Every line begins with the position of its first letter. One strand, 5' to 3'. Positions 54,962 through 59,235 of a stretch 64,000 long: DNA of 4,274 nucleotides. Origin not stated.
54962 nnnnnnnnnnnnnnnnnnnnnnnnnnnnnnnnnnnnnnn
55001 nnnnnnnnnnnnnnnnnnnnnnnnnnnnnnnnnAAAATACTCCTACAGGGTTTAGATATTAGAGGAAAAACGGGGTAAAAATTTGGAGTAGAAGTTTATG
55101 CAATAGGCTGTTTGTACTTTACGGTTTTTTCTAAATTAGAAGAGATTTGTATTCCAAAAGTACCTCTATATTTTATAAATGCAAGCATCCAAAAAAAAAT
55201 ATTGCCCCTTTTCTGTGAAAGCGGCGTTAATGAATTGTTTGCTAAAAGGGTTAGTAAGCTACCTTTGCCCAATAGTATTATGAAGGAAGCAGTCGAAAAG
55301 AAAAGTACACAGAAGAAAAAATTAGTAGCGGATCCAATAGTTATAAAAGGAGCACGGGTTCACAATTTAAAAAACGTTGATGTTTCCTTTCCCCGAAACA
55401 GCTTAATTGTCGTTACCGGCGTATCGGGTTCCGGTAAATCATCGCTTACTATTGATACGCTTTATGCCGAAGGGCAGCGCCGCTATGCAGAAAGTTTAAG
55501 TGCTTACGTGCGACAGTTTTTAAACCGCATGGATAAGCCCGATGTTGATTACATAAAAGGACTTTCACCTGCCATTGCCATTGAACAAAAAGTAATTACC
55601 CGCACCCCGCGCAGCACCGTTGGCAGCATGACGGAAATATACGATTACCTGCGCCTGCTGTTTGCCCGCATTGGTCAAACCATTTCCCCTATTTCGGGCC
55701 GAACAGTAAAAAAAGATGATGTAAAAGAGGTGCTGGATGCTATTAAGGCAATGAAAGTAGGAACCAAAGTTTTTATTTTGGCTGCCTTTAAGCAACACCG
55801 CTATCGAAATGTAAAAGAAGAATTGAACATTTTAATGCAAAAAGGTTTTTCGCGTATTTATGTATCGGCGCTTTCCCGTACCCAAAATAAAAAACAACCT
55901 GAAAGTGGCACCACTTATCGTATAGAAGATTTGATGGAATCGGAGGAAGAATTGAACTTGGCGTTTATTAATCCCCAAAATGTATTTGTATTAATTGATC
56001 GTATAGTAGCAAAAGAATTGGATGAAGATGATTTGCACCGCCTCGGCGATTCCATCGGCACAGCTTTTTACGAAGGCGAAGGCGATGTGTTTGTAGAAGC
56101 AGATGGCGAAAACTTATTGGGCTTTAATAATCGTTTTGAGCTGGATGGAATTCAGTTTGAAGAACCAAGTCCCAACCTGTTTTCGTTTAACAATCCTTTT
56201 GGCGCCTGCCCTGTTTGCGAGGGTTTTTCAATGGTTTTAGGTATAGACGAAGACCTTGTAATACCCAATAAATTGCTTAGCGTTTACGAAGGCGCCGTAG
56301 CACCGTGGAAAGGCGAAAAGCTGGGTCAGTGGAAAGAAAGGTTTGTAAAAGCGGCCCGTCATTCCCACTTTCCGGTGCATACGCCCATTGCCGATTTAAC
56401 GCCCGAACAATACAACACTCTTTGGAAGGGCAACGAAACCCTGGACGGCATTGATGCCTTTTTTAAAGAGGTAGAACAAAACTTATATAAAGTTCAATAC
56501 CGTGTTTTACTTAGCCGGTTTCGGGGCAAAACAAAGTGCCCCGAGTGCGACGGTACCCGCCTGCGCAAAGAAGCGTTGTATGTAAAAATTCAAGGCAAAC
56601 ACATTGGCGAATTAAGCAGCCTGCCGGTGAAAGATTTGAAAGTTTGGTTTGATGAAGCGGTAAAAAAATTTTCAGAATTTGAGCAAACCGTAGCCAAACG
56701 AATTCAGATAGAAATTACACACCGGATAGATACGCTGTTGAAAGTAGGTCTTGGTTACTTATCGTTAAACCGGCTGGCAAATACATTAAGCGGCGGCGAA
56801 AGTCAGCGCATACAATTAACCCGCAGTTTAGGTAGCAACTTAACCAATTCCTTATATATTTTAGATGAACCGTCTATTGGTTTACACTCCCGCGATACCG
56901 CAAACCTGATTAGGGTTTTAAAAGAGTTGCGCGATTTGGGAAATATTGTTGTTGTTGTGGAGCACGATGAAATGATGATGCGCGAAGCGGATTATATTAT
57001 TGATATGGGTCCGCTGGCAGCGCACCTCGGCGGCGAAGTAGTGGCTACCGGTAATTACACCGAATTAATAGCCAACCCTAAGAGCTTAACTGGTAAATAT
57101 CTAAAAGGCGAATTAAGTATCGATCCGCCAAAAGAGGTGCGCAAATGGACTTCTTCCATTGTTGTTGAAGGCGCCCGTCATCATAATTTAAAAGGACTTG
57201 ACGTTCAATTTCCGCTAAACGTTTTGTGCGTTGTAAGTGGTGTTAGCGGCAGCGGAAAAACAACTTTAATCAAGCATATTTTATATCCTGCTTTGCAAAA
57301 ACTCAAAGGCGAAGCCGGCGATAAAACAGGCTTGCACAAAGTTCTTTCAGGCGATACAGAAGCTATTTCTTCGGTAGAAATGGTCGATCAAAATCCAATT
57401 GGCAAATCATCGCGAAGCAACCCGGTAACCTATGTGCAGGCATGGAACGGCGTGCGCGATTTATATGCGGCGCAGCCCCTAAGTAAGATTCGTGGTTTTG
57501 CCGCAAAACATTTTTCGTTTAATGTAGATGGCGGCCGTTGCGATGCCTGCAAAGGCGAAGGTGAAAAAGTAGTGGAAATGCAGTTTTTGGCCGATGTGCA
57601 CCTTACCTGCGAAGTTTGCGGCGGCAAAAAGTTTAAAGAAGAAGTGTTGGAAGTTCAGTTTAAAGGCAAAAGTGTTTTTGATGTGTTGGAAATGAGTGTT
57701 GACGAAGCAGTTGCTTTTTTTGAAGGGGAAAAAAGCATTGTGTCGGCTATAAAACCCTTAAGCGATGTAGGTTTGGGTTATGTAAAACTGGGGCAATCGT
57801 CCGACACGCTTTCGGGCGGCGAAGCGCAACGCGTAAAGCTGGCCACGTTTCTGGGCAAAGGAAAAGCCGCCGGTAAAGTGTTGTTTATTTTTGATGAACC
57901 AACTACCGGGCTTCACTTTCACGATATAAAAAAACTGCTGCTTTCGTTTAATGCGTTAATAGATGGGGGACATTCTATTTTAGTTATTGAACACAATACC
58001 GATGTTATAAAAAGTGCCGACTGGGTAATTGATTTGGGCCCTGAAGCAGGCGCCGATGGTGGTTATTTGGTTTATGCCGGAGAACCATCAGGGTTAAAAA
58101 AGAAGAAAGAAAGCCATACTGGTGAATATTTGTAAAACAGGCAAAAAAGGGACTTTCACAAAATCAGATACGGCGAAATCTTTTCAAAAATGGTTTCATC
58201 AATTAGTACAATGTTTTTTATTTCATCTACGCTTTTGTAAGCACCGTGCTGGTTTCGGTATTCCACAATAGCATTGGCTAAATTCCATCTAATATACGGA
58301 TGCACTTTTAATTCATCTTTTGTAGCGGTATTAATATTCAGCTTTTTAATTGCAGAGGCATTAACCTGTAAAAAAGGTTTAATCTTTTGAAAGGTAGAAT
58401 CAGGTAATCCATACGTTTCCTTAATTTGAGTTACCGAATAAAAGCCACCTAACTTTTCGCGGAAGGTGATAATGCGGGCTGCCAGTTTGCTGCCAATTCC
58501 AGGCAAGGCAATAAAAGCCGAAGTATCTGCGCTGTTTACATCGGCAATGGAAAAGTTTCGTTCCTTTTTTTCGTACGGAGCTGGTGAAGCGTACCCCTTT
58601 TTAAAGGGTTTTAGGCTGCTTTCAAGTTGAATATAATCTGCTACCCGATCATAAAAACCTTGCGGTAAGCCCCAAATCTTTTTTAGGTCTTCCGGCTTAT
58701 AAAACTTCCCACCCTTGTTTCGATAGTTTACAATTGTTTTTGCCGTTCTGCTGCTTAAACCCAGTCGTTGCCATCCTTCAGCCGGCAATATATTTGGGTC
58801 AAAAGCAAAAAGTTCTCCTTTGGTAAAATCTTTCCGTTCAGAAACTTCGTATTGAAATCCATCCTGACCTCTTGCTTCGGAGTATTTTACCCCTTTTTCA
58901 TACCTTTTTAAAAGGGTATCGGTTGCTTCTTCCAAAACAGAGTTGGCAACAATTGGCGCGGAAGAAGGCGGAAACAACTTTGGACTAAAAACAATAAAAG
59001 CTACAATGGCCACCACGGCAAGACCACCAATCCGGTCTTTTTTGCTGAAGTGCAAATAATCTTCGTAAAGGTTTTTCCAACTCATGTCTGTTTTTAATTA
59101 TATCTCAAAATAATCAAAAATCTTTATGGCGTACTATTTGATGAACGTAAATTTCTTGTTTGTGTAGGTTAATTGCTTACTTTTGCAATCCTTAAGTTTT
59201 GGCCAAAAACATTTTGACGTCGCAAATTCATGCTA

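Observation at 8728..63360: Abundant dispersed motif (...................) resembling an uptake sequence or chromosome-wide binding site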

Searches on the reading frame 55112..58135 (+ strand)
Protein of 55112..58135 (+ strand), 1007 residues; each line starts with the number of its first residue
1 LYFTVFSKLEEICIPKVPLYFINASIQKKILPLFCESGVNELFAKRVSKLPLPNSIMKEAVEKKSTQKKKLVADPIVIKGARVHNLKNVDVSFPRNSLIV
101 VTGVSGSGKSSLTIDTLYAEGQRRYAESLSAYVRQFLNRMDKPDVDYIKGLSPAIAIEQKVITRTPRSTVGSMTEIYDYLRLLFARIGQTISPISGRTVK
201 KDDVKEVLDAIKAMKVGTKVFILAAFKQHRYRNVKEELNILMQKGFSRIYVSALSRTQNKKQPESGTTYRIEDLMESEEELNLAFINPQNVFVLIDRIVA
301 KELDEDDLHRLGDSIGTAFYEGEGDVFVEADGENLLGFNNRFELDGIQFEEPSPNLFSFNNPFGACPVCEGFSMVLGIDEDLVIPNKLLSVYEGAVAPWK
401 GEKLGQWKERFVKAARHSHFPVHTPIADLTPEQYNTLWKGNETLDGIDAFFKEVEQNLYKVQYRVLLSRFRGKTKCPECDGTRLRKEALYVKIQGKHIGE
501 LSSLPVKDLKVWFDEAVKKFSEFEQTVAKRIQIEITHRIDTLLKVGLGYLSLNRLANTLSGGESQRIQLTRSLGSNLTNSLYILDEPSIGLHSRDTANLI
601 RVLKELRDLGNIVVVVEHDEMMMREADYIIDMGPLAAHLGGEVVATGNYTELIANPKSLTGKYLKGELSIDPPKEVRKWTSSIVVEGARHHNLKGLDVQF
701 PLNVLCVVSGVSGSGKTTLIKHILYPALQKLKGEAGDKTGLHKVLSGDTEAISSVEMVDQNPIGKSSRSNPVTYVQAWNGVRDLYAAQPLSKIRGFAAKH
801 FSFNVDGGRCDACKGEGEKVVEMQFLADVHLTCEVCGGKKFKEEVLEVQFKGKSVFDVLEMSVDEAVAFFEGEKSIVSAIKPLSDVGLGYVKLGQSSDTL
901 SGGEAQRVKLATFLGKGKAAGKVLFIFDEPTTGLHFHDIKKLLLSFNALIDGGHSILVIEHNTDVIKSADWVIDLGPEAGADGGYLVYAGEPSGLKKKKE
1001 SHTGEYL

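Call 30: search_protein_families(library=pfam, proteins=[window:55112-58135:+])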
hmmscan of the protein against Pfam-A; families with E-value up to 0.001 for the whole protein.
window:55112-58135:+ (1007 aa): 19 families
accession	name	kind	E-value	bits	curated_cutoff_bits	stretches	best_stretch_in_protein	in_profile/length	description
PF00005.33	ABC_tran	-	1.4e-18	68.3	25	0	866-932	79-137/137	ABC transporter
PF17755.6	UvrA_DNA-bind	-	3.1e-13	50.4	23.2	1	379-443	1-65/110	UvrA DNA-binding domain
PF02463.25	SMC_N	-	3.9e-12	46.5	40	1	78-631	7-210/220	RecF/RecN/SMC N terminal domain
PF17760.6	UvrA_inter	-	7.4e-11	42.3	23.3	1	204-330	3-107/109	UvrA interaction domain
PF13191.12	AAA_16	-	4.7e-07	30.9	32.6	0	705-730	26-51/167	AAA ATPase domain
PF13555.12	AAA_29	-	1.7e-06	28.1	27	0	87-113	13-39/61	P-loop containing region of AAA domain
PF20703.3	nSTAND1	-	3.4e-06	27.4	27.1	0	95-120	32-57/379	Novel STAND NTPase 1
PF01443.25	Viral_helicase1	-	4.1e-06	27.2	21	0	706-727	1-22/228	Viral superfamily 1 RNA helicase core domain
PF13476.12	AAA_23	-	1.7e-05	26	27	0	686-736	5-51/201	AAA domain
PF03193.22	RsgA_GTPase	-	2e-05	25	30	0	60-113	71-123/174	RsgA GTPase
PF25199.1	nSTAND_NTPase5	-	6.3e-05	23.3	34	0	705-728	43-66/145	Novel STAND NTPase 5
PF20720.3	nSTAND3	-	7.2e-05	23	27.2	0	705-730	19-44/155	Novel STAND NTPase 3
PF13401.12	AAA_22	-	9.8e-05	23.1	27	0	706-727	8-29/130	AAA domain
PF09848.15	SLFN-g3_helicase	-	0.00016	21.5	24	0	704-746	2-38/354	Schlafen group 3, DNA/RNA helicase domain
PF13304.12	AAA_21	-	0.00022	21.8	27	0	565-608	244-288/304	AAA domain, putative AbiEii toxin, Type IV TA system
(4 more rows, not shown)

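Call 32: search_protein_families(library=ncbifam, proteins=[window:55112-58135:+], max_evalue=0.01)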
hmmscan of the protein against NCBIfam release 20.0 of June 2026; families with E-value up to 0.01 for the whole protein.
window:55112-58135:+ (1007 aa): 179 families (the best 25 are shown)
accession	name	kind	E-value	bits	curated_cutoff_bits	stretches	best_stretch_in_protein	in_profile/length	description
NF001503.0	PRK00349.1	equivalog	0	1057.5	1147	1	74-1007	4-937/943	excinuclease ABC subunit UvrA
TIGR00630.1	uvra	equivalog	0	1030.5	729.8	1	76-993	2-921/924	excinuclease ABC subunit UvrA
NF001885.0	PRK00635.1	equivalog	2.9e-186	621.5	3054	1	75-999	5-908/1809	excinuclease ABC subunit A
TIGR02857.1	CydD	equivalog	1.6e-32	113.2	435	2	551-632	451-529/529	thiol reductant ABC exporter subunit CydD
TIGR03608.1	L_ocin_972_ABC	subfamily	1.6e-31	109.4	254.85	2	536-632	113-206/206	putative bacteriocin export ABC transporter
NF040873.1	AztA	equivalog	1.7e-30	106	220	2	529-630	90-189/191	zinc ABC transporter ATP-binding protein AztA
TIGR02673.1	FtsE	equivalog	1.2e-28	100.3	264.85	2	525-626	104-203/214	cell division ATP-binding protein FtsE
TIGR04521.1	ECF_ATPase_2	equivalog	3.7e-25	88.5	330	2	879-973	124-216/279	energy-coupling factor transporter ATPase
NF010068.0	PRK13548.1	equivalog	9.9e-24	83.8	261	2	553-620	132-203/261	heme ABC transporter ATP-binding protein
TIGR02315.1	ABC_phnC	equivalog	9e-23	80.9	266.1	2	536-618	124-203/243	phosphonate ABC transporter ATP-binding protein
TIGR02982.1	heterocyst_DevA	subfamily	2.4e-22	79.6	295.8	2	535-632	119-214/220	ABC exporter ATP-binding subunit, DevA family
TIGR03873.1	F420-0_ABC_ATP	hypoth_equivalog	2.8e-22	79.2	372.4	2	553-653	132-225/256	putative F420-0 ABC transporter ATP-binding protein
NF000355.4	ribo_prot_ABC_F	equivalog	9.6e-22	77.5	380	2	526-625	397-491/499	ribosomal protection-like ABC-F family protein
TIGR00972.1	3a0107s01c2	equivalog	6e-21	74.9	343.2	1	552-668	138-247/248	phosphate ABC transporter ATP-binding protein PstB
TIGR04520.1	ECF_ATPase_1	equivalog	2.5e-20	73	315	2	533-660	111-231/269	energy-coupling factor transporter ATPase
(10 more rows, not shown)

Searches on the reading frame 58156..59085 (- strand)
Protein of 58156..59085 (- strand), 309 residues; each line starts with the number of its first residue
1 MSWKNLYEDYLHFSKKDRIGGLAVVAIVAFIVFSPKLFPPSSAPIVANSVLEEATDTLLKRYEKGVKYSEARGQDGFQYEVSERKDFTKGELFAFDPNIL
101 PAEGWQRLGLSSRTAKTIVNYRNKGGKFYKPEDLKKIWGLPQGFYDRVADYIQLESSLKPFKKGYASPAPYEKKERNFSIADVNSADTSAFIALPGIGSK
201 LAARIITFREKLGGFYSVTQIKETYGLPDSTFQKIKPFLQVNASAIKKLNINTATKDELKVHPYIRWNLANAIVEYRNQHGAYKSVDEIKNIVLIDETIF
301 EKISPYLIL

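Call 30: search_protein_families(library=pfam, proteins=[window:58156-59085:-])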
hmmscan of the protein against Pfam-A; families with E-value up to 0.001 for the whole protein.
window:58156-59085:- (309 aa): 6 families
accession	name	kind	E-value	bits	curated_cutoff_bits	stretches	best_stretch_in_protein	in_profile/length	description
PF12836.13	HHH_3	-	5.9e-46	154.9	27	3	181-239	6-64/65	Helix-hairpin-helix motif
PF03934.19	T2SSK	-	6.5e-07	30.1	24.2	0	249-296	1-48/63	Type II secretion system (T2SS), protein K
PF14579.12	HHH_6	-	1.1e-05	26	25.6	0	191-226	27-62/90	Helix-hairpin-helix motif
PF14520.12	HHH_5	-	0.00066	20.6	27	0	178-206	24-52/57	Helix-hairpin-helix domain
PF00633.29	HHH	-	0.00083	19.5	24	0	183-207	5-29/30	Helix-hairpin-helix motif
PF06514.17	PsbU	-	0.00089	19.7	24.5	0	179-230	13-60/93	Photosystem II 12 kDa extrinsic protein (PsbU)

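Call 32: search_protein_families(library=ncbifam, proteins=[window:58156-59085:-], max_evalue=0.01)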
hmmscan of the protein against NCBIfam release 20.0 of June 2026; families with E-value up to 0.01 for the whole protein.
window:58156-59085:- (309 aa): 4 families
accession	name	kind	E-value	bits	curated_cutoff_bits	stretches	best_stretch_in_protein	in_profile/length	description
TIGR01259.1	comE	subfamily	3e-32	111.1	152.35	3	241-307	52-118/120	comEA protein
TIGR00426.1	TIGR00426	subfamily_domain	7.3e-28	96.4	53.1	3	248-308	7-68/69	competence protein ComEA helix-hairpin-helix repeat region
NF045978.1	ComEA_MAG0490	equivalog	8.1e-07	28.9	98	0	247-309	101-162/162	MAG0490 family ComEA-like DNA-binding protein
NF037980.1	T2SS_GspK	equivalog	0.00011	21.9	130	1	214-291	179-255/307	type II secretion system minor pseudopilin GspK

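Call 33: find_homologous_proteins(query=window:58156-59085:-, max_evalue=1e-20)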
Query window:58156-59085:- (309 aa): 6630 proteins with E <= 1e-20 among 8000 candidates; the best 120 are listed.
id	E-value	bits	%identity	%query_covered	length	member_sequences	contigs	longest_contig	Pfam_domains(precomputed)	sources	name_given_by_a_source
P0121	7.2e-203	690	100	100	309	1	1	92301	PF12836.14,PF03934.20,PF14579.13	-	-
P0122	3.5e-148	511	73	100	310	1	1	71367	PF12836.14,PF03934.20,PF14579.13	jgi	-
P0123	9.5e-137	473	69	100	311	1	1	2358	PF12836.14,PF14579.13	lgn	-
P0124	1.0e-127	443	64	100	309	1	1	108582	PF12836.14,PF14579.13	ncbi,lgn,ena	-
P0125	1.5e-126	440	65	100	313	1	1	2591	PF12836.14,PF03934.20,PF14579.13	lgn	-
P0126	3.6e-121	422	63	100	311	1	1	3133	PF12836.14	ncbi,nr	ncbi:MAG: helix-hairpin-helix domain-containing protein [Bacteroidota bacterium]|nr:helix-hairpin-he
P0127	4.5e-121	422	61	100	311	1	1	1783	PF12836.14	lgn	-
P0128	1.1e-120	420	63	100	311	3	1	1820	PF12836.14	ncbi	-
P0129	2.4e-118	413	62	100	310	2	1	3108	PF12836.14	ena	-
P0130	1.1e-117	411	60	100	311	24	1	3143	PF12836.14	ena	-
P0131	1.7e-117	410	61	100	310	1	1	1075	PF12836.14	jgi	-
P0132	2.7e-117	409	62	100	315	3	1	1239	PF12836.14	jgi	jgi:DNA uptake protein ComE-like DNA-binding protein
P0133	6.1e-117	408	62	100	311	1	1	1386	PF12836.14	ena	-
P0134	4.6e-116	405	60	100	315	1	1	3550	PF12836.14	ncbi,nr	ncbi:MAG TPA: helix-hairpin-helix domain-containing protein [Chitinophagaceae bacterium]|nr:helix-ha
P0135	4.6e-116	405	61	100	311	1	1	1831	PF12836.14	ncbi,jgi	jgi:competence ComEA-like helix-hairpin-helix protein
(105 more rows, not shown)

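Call 34: find_encoding_contigs(protein=P0122, flank=10000, max_places=2)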
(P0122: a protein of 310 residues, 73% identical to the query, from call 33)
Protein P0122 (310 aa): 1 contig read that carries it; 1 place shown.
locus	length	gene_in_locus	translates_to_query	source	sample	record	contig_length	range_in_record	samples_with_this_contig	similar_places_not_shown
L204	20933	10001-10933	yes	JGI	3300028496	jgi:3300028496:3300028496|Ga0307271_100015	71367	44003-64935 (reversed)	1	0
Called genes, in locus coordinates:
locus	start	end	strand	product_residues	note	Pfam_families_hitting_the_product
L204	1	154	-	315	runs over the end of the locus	PF01112:Asparaginase_2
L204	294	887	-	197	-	PF03938:OmpH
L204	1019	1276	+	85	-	PF04226:Transgly_assoc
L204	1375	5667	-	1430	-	PF04997:RNA_pol_Rpb1_1, PF00623:RNA_pol_Rpb1_2, PF04983:RNA_pol_Rpb1_3, PF05000:RNA_pol_Rpb1_4, PF04998:RNA_pol_Rpb1_5, PF01333:Apocytochr_F_C (faint), PF21668:RPOC_hybrid (faint), PF25984:BSH_YknX (faint)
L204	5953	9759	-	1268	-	PF04563:RNA_pol_Rpb2_1, PF04561:RNA_pol_Rpb2_2, PF04565:RNA_pol_Rpb2_3, PF10385:RNA_pol_Rpb2_45, PF00562:RNA_pol_Rpb2_6, PF04560:RNA_pol_Rpb2_7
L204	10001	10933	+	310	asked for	PF03934:T2SSK (faint), PF12836:HHH_3, PF14579:HHH_6 (faint), PF12836:HHH_3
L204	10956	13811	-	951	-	PF00005:ABC_tran (faint), PF02463:SMC_N (weak), PF13191:AAA_16 (faint), PF13476:AAA_23 (faint), PF13555:AAA_29 (faint), PF20703:nSTAND1 (faint), PF17760:UvrA_inter, PF17755:UvrA_DNA-bind, +1 more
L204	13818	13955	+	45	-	-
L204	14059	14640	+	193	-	PF04542:Sigma70_r2, PF08281:Sigma70_r4_2, PF04545:Sigma70_r4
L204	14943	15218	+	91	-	-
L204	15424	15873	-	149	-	PF11412:DsbD_N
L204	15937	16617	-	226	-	PF13507:GATase_5, PF00117:GATase (weak), PF07685:GATase_3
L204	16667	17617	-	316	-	-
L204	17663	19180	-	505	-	-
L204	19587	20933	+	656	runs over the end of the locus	PF02705:K_trans, PF22776:K_trans_C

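Call 35: find_encoding_contigs(protein=P0124, flank=10000, max_places=2)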
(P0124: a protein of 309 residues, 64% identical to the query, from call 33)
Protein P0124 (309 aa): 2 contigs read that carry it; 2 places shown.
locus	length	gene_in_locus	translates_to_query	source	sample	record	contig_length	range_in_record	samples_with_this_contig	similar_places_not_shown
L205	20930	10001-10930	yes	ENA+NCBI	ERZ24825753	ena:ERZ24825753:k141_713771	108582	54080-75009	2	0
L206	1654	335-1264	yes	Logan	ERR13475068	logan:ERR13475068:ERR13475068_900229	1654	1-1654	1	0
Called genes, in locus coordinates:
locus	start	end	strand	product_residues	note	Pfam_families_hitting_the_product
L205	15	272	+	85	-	PF04226:Transgly_assoc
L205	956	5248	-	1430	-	PF04997:RNA_pol_Rpb1_1, PF00623:RNA_pol_Rpb1_2, PF04983:RNA_pol_Rpb1_3, PF05000:RNA_pol_Rpb1_4, PF04998:RNA_pol_Rpb1_5, PF01333:Apocytochr_F_C (faint), PF21668:RPOC_hybrid (faint), PF25984:BSH_YknX (faint)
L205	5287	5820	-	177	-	PF10543:ORF6N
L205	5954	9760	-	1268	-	PF04563:RNA_pol_Rpb2_1, PF04561:RNA_pol_Rpb2_2, PF04565:RNA_pol_Rpb2_3, PF10385:RNA_pol_Rpb2_45, PF00562:RNA_pol_Rpb2_6, PF04560:RNA_pol_Rpb2_7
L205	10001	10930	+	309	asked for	PF12836:HHH_3, PF14579:HHH_6 (faint), PF12836:HHH_3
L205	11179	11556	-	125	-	PF16320:Ribosomal_L12_N, PF00542:Ribosomal_L12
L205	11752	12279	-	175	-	PF00466:Ribosomal_L10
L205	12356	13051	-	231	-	PF00687:Ribosomal_L1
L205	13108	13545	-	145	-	PF03946:Ribosomal_L11_N, PF00298:Ribosomal_L11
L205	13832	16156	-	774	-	PF00059:Lectin_C (faint), PF18962:Por_Secre_tail (weak)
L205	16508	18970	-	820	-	PF19313:DUF5916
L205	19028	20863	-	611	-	PF00884:Sulfatase, PF01663:Phosphodiest (faint)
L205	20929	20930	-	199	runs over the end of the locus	PF02357:NusG, PF00467:KOW (weak)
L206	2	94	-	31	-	?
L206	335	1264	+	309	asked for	PF12836:HHH_3, PF14579:HHH_6 (faint), PF12836:HHH_3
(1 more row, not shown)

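Call 36: find_encoding_contigs(protein=P0123, flank=10000, max_places=2)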
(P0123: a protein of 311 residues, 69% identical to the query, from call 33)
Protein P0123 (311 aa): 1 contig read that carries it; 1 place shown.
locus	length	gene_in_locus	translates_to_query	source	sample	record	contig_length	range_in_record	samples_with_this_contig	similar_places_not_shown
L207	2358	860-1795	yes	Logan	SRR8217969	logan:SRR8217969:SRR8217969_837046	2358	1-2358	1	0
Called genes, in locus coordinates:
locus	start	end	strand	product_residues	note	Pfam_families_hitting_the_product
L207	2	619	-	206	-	?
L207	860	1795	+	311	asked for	PF12836:HHH_3 (weak), PF14579:HHH_6 (faint), PF12836:HHH_3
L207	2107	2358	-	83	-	?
